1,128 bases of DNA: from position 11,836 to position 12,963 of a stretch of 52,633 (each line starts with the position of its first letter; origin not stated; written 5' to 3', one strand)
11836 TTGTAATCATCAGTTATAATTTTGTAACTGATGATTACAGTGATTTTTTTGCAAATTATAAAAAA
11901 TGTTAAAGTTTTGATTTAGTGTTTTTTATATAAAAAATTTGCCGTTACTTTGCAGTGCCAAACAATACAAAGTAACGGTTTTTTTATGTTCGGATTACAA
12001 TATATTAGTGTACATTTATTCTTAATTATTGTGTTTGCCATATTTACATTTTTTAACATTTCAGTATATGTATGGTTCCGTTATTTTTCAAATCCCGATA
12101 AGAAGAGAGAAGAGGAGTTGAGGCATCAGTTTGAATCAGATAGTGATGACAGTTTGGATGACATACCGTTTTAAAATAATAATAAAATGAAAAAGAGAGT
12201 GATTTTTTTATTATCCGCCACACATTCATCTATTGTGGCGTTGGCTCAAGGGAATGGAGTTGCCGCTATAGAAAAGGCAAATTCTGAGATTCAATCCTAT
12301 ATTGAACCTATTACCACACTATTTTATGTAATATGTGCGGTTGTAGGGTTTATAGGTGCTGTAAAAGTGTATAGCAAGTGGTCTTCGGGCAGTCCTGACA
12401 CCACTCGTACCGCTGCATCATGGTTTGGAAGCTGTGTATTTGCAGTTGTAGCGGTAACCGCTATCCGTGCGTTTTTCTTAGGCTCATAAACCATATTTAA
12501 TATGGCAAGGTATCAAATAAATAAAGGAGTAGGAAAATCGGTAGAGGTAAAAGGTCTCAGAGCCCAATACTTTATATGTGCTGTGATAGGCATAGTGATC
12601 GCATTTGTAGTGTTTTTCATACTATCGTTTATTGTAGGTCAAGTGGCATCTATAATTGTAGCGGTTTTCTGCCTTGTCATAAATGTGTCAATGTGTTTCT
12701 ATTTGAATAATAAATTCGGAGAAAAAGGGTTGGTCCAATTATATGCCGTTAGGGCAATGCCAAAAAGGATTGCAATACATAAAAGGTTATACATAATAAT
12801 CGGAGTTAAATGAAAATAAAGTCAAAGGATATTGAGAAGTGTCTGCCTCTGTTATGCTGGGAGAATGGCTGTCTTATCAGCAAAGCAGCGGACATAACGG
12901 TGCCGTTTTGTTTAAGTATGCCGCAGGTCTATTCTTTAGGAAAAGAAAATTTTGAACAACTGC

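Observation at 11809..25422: Intact-looking Bacteroidetes T4SS core (traE-traO) with no relaxase, coupling protein, TraA-D, primase or integrase, lodged between housekeeping genes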

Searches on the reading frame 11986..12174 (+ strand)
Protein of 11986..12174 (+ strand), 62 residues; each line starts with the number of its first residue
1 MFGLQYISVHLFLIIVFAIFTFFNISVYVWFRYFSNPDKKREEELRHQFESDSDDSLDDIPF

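Call 42: search_protein_families(library=pfam, proteins=[window:11986-12174:+], max_evalue=0.01)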
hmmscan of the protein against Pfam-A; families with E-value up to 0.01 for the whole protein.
window:11986-12174:+ (62 aa): 1 family
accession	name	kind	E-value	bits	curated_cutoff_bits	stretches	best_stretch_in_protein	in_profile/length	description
PF13800.11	Sigma_reg_N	-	0.0026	18.4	26.3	1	12-52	16-53/91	Sigma factor regulator N-terminal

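Call 102: search_protein_representatives(protein=window:11986-12171:+)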
Query: 62 residues. Proteins with E-value up to 0.001 (for the whole library): 4; up to 1e-10: 1; up to 1e-30: 1. The best 4 are listed.
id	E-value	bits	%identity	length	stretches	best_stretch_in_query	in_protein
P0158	4.0e-34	131.0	100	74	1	1-62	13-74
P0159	1.9e-07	47.1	37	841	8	17-37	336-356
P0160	4.3e-06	42.9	42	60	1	1-62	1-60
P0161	7.7e-04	35.8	41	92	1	7-62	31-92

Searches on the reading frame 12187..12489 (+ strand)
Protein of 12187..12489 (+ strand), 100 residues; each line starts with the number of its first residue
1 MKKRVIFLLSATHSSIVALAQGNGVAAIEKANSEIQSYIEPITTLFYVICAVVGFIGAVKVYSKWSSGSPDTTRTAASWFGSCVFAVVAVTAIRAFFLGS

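Call 5: search_protein_families(library=pfam, proteins=[window:12187-12489:+], max_evalue=0.01)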
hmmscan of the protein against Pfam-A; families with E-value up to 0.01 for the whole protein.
window:12187-12489:+ (100 aa): 2 families
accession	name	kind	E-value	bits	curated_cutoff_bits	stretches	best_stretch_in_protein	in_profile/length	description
PF13572.11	DUF4134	-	1.2e-30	106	26.5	1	8-97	4-93/93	Domain of unknown function (DUF4134)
PF18895.5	T4SS_pilin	-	0.0094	16.4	26.6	0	34-93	4-64/71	Type IV secretion system pilin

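Call 6: search_protein_families(library=ncbifam, proteins=[window:12187-12489:+], max_evalue=0.01)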
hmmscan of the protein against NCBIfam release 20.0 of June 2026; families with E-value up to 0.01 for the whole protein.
window:12187-12489:+ (100 aa): 0 families

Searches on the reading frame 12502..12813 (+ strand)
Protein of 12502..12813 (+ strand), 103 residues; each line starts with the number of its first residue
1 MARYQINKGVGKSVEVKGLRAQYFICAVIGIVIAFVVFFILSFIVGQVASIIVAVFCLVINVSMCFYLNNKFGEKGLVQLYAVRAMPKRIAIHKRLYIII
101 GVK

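Call 5: search_protein_families(library=pfam, proteins=[window:12502-12813:+], max_evalue=0.01)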
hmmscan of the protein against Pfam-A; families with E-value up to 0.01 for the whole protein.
window:12502-12813:+ (103 aa): 3 families
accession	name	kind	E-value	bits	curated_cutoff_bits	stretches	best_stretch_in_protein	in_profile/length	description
PF13571.11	DUF4133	-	1.4e-18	67.5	25.2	1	6-95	1-91/91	Domain of unknown function (DUF4133)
PF05975.17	EcsB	-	0.0016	17.8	30.7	1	34-100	288-354/383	Bacterial ABC transporter protein EcsB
PF12666.12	PrgI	-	0.0086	17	27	1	16-88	14-87/91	PrgI family protein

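Call 6: search_protein_families(library=ncbifam, proteins=[window:12502-12813:+], max_evalue=0.01)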
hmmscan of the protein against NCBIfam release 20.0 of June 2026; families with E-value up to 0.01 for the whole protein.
window:12502-12813:+ (103 aa): 1 family
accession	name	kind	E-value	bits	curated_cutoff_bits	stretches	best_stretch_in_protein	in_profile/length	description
TIGR03062.1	pip_yhgE_Cterm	subfamily_domain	0.0017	18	102.2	1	10-67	54-111/208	YhgE/Pip family protein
